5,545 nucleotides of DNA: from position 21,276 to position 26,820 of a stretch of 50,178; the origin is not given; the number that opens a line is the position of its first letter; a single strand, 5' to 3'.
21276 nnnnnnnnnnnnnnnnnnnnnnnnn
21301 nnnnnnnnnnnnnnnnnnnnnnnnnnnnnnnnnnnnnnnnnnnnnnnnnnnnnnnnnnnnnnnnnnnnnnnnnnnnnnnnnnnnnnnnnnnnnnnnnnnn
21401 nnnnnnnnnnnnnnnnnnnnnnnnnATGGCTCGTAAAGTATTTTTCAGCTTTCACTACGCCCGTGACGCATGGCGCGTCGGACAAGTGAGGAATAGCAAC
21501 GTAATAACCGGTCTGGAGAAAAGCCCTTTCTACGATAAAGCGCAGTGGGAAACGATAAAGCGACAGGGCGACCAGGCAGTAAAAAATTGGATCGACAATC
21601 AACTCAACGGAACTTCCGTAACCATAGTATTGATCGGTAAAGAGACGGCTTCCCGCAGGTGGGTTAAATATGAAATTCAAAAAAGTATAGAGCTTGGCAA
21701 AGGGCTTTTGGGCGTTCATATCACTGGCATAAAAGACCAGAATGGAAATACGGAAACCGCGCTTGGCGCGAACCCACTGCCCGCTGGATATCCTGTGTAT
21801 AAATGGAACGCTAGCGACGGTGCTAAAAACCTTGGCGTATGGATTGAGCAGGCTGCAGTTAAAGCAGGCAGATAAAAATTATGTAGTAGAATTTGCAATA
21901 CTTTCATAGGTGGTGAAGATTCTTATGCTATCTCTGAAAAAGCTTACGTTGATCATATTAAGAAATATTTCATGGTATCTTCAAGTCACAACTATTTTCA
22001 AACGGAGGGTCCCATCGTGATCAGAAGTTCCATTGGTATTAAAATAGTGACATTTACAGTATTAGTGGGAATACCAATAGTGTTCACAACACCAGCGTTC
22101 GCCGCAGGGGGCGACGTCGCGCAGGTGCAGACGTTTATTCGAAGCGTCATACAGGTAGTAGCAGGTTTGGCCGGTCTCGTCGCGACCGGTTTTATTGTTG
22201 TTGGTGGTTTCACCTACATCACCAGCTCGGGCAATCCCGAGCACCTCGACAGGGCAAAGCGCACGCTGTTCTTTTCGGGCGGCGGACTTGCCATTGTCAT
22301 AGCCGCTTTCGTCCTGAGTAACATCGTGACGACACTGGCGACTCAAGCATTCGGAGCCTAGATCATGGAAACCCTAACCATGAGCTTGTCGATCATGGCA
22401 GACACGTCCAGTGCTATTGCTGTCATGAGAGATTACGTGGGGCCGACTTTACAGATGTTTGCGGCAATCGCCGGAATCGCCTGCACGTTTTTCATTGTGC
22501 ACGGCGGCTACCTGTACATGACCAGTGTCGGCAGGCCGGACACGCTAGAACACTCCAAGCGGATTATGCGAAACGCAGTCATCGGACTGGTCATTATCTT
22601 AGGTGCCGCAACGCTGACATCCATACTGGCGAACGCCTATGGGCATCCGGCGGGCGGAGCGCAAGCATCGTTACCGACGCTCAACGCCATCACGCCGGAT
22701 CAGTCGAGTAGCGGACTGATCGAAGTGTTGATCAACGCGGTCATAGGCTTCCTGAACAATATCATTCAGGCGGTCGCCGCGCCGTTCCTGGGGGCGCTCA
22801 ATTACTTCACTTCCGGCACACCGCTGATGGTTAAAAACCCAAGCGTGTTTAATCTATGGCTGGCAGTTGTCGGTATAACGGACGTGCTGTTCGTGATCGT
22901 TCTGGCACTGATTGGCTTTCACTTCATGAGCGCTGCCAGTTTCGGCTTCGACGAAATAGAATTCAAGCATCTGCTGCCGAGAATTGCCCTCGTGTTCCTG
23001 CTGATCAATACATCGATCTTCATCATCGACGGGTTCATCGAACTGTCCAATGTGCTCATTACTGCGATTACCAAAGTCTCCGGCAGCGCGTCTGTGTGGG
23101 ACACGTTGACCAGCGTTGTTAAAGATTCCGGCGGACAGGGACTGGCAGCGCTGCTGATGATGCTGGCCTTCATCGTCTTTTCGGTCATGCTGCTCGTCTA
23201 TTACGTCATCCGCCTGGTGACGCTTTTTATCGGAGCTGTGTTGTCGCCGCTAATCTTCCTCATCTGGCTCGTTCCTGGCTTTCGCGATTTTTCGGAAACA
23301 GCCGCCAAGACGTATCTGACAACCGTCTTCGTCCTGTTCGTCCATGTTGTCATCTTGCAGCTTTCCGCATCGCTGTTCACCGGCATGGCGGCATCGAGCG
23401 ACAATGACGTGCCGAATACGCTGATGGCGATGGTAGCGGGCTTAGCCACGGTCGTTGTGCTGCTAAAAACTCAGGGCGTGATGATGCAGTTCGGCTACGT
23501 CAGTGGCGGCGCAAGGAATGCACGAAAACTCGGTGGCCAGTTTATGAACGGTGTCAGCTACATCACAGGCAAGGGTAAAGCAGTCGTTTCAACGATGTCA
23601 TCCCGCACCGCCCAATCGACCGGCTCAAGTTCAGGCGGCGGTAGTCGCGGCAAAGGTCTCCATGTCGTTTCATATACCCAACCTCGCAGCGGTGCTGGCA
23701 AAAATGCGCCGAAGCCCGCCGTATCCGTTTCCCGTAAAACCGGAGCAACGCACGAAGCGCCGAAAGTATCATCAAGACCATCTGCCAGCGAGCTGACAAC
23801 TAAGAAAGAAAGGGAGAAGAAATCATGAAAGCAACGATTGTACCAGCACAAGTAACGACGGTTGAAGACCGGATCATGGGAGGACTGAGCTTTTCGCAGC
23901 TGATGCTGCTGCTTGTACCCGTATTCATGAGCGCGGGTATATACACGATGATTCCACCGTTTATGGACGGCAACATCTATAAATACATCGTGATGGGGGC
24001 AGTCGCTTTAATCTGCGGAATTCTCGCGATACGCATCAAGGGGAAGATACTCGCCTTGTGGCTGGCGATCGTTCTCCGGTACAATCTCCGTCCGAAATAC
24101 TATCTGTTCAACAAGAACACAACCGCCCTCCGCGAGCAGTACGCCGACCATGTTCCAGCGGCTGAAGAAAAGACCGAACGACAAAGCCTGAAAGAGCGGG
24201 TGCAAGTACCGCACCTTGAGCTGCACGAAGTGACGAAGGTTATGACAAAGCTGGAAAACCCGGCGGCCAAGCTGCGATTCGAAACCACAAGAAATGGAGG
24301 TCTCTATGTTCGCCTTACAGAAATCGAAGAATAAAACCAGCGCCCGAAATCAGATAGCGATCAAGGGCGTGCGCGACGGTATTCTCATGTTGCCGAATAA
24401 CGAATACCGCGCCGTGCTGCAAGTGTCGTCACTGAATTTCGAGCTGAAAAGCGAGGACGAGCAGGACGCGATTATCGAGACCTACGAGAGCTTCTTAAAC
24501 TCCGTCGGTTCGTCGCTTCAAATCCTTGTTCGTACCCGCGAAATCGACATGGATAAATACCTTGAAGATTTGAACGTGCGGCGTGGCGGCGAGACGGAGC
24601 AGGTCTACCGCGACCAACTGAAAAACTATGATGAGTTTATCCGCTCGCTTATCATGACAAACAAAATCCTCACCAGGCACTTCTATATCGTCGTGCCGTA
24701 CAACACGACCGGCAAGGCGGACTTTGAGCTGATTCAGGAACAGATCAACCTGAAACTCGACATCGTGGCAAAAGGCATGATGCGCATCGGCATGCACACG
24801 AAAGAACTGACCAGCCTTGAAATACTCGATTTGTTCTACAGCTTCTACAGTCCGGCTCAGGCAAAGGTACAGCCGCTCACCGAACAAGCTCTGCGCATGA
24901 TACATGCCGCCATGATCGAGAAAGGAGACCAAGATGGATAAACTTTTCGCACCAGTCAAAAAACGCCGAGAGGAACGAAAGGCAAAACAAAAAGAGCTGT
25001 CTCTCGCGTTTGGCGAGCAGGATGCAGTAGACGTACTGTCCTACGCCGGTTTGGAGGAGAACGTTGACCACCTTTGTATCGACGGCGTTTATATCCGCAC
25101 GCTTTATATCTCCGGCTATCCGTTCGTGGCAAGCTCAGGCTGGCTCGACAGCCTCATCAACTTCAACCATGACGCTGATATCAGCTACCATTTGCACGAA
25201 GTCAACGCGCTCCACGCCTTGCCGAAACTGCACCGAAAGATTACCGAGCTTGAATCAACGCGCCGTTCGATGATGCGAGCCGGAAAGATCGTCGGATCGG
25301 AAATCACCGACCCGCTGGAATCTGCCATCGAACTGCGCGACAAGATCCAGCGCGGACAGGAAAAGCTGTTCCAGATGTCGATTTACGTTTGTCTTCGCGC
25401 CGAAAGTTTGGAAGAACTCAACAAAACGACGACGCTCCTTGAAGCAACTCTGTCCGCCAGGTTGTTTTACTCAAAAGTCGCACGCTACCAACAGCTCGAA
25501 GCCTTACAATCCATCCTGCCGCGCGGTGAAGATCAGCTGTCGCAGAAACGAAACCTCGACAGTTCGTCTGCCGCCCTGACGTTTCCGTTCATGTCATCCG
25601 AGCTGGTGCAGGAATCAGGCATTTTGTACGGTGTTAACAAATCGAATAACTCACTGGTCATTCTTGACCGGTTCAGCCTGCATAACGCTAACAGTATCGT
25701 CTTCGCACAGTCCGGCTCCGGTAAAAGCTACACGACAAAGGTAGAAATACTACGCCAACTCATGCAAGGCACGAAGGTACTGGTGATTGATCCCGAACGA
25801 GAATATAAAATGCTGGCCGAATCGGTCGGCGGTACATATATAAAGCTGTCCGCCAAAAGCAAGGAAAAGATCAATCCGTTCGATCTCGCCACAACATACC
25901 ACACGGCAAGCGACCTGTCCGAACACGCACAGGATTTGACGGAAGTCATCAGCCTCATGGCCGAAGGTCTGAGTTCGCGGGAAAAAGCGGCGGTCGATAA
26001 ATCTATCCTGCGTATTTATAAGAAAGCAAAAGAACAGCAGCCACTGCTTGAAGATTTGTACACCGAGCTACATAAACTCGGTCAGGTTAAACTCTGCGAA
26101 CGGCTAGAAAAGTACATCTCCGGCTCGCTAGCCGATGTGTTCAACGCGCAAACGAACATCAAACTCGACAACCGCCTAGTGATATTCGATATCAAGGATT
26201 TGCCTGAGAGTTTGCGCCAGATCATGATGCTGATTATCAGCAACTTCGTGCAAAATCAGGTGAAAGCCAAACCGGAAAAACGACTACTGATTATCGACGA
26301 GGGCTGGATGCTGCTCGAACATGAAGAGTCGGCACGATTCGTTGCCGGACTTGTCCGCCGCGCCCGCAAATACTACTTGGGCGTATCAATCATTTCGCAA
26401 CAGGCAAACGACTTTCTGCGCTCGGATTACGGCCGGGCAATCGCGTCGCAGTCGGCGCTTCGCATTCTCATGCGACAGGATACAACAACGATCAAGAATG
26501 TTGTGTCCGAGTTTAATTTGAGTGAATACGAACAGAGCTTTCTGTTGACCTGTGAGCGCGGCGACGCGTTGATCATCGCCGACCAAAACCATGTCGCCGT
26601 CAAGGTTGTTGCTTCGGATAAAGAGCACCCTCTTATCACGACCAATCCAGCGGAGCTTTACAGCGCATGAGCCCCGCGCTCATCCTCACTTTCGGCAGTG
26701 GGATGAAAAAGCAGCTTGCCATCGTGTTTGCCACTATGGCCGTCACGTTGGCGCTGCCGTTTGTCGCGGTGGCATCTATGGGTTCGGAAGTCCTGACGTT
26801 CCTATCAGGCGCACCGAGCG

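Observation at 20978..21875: Overlapping gene pair: a 3-TM protein plus a ThsB-type TIR-like protein, a candidate minimal Thoeris-like or abortive-infection module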

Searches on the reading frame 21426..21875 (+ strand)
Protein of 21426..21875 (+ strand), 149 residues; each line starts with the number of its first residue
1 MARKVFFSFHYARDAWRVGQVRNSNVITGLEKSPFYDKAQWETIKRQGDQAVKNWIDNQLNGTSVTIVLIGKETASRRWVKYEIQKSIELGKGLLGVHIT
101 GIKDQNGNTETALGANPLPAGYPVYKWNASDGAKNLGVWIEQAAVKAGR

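Call 3: search_protein_families(library=pfam, proteins=[window:21426-21875:+], max_evalue=1)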
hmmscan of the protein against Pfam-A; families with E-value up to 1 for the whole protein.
window:21426-21875:+ (149 aa): 2 families
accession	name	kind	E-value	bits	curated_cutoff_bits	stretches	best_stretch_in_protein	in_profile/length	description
PF08937.16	ThsB_TIR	-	3.9e-28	98.2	21.2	1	6-101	1-97/100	Thoeris protein ThsB, TIR-like domain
PF13676.11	TIR_2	-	0.022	15.7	28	1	41-89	32-77/122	TIR domain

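Call 4: search_protein_families(library=padloc, proteins=[window:21426-21875:+], max_evalue=1)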
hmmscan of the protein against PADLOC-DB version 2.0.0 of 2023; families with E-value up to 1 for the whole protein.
window:21426-21875:+ (149 aa): 7 families
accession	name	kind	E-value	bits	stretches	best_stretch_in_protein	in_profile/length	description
PDLC00431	ThsB1|ThsB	-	1.7e-60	202.1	1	1-149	1-162/162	TIR-like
PDLC04688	PDC-M50B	-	3.8e-56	187.8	1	1-146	1-158/162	-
PDLC00433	ThsB1|ThsB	-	8.7e-46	153.9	1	1-119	1-115/164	TIR-like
PDLC00418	ThsB1|ThsB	-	5.2e-09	34.1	1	4-105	6-106/155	TIR-like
PDLC00428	ThsB1|ThsB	-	1.3e-06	26.9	1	1-88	1-101/219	TIR-like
PDLC00429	ThsB1|ThsB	-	0.0001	20.4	1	49-106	51-109/167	TIR-like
PDLC00438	ThsB1|ThsB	-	0.0028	15.7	1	1-78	1-74/206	TIR-like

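Call 5: search_protein_families(library=ncbifam, proteins=[window:21426-21875:+], max_evalue=1)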
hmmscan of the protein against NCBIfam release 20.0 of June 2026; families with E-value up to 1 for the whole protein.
window:21426-21875:+ (149 aa): 1 family
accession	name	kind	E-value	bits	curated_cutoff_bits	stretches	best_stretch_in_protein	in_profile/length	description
NF010778.0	PRK14181.1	equivalog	0.14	11.6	503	1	50-91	14-55/287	bifunctional methylenetetrahydrofolate dehydrogenase/methenyltetrahydrofolate cyclohydrolase FolD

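Call 50: search_solved_structures(query=window:21426-21872:+, max_evalue=0.01, show_alignments=2)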
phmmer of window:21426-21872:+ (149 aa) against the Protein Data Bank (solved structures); distinct sequences matched with E-value up to 0.01: 4.
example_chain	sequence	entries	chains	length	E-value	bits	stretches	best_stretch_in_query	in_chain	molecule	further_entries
9b7d_A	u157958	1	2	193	4.3e-29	104.4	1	1-133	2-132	Putative cyclic ADP-D-ribose synthase ThsB1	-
6lhy_A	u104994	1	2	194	4.4e-29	104.3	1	1-133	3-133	DUF1863 domain-containing protein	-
8wcf_A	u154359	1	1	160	1.9e-26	95.8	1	1-118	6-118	Molecular chaperone Tir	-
8fz9_A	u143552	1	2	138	2.5e-08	37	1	2-129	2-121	TIR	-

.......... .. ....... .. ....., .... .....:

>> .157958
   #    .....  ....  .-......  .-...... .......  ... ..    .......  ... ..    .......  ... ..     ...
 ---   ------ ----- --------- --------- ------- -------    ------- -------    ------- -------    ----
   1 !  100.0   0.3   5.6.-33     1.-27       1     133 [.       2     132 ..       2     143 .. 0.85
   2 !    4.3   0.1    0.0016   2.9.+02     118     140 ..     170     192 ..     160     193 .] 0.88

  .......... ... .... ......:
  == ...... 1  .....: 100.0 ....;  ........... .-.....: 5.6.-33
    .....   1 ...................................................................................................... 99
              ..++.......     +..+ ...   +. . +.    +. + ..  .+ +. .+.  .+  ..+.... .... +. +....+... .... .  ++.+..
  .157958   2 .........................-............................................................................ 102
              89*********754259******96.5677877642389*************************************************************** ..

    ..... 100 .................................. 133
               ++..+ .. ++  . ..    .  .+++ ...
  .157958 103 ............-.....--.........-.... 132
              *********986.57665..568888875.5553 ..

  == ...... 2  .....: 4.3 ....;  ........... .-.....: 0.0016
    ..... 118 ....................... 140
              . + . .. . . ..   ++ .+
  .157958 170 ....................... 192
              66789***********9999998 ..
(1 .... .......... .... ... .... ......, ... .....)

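Call 58: find_encoding_contigs(protein=window:21426-21875:+, flank=8000, max_places=6)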
Protein window:21426-21875:+ (149 aa): 23 contigs read that carry it; 3 places shown.
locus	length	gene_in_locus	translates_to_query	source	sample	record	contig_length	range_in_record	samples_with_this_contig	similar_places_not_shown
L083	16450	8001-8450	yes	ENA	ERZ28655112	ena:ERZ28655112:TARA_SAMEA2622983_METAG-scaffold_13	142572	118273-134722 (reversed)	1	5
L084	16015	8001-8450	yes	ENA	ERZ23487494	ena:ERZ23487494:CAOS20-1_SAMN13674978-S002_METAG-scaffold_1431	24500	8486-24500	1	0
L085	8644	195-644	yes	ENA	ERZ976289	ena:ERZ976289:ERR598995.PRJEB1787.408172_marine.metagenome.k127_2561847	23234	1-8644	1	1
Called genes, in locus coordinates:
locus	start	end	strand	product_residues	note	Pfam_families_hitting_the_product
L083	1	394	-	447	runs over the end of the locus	PF01654:Cyt_bd_oxida_I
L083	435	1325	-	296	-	PF01545:Cation_efflux, PF16916:ZT_dimer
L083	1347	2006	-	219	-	PF03713:DUF305 (weak), PF13628:DUF4142 (weak), PF03713:DUF305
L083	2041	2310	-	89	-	-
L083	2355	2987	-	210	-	PF13462:Thioredoxin_4, PF01323:DSBA, PF13743:Thioredoxin_5 (weak)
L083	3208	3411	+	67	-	-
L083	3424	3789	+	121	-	-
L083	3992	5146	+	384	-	PF05257:CHAP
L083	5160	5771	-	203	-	PF01545:Cation_efflux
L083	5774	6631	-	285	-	-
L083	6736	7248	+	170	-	-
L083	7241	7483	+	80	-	-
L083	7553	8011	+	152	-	-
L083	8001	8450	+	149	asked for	PF08937:ThsB_TIR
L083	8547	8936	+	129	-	PF04956:TrbC (weak), PF18895:T4SS_pilin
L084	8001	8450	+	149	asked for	PF08937:ThsB_TIR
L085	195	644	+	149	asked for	PF08937:ThsB_TIR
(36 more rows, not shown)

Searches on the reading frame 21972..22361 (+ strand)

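Call 3: search_protein_families(library=pfam, proteins=[window:21972-22361:+], max_evalue=1)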
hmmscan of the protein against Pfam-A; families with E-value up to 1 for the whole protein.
window:21972-22361:+ (129 aa): 2 families
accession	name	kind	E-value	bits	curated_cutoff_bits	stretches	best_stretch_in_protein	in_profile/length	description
PF18895.5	T4SS_pilin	-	1.4e-09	38.4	26.6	1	50-119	3-71/71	Type IV secretion system pilin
PF04956.18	TrbC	-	1.9e-07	31.6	27.9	1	24-112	10-91/98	TrbC/VIRB2 pilin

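Call 4: search_protein_families(library=padloc, proteins=[window:21972-22361:+], max_evalue=1)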
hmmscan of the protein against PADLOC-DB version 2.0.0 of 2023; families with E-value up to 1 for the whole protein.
window:21972-22361:+ (129 aa): 0 families

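Call 5: search_protein_families(library=ncbifam, proteins=[window:21972-22361:+], max_evalue=1)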
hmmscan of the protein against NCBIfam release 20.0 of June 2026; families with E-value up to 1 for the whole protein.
window:21972-22361:+ (129 aa): 1 family
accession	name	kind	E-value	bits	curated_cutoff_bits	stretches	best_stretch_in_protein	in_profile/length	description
NF045849.1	ICE_MMCAP2_0565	equivalog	2.5e-11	43.1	40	1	50-121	7-78/80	Mbov_0395 family pilin-like conjugal transfer protein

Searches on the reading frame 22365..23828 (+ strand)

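Call 12: search_protein_families(library=pfam, proteins=[window:22365-23828:+], max_evalue=0.001)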
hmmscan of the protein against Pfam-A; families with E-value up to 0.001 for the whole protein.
window:22365-23828:+ (487 aa): 2 families
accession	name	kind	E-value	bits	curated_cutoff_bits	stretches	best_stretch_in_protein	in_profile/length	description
PF18895.5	T4SS_pilin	-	4.9e-08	33.4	26.6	1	30-88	14-71/71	Type IV secretion system pilin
PF04610.19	TrbL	-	0.00043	20.5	25.9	1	228-366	76-212/215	TrbL/VirB6 plasmid conjugal transfer protein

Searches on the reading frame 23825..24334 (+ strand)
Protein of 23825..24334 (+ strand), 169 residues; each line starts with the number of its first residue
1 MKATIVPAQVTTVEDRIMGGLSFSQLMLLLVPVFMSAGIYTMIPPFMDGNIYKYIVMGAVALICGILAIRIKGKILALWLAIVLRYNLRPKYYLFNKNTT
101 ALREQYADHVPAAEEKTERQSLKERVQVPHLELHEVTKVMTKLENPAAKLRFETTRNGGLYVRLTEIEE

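Call 12: search_protein_families(library=pfam, proteins=[window:23825-24334:+], max_evalue=0.001)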
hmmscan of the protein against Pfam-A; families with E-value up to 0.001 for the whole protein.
window:23825-24334:+ (169 aa): 1 family
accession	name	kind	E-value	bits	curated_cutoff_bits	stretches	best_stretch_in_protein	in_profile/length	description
PF12666.12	PrgI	-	2.2e-08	35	27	1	6-94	2-90/91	PrgI family protein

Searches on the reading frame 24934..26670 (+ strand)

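Call 12: search_protein_families(library=pfam, proteins=[window:24934-26670:+], max_evalue=0.001)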
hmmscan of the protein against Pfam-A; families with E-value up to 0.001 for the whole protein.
window:24934-26670:+ (578 aa): 3 families
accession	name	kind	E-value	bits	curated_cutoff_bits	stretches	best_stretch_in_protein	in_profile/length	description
PF19044.6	P-loop_TraG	-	4.2e-25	88.7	25.8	1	248-544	26-349/413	TraG P-loop domain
PF12846.13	AAA_10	-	1.2e-17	64.5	27.5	1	251-530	21-319/362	AAA-like domain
PF01935.23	DUF87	-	2.3e-11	44.6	23.2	1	253-437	25-218/220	Helicase HerA, central domain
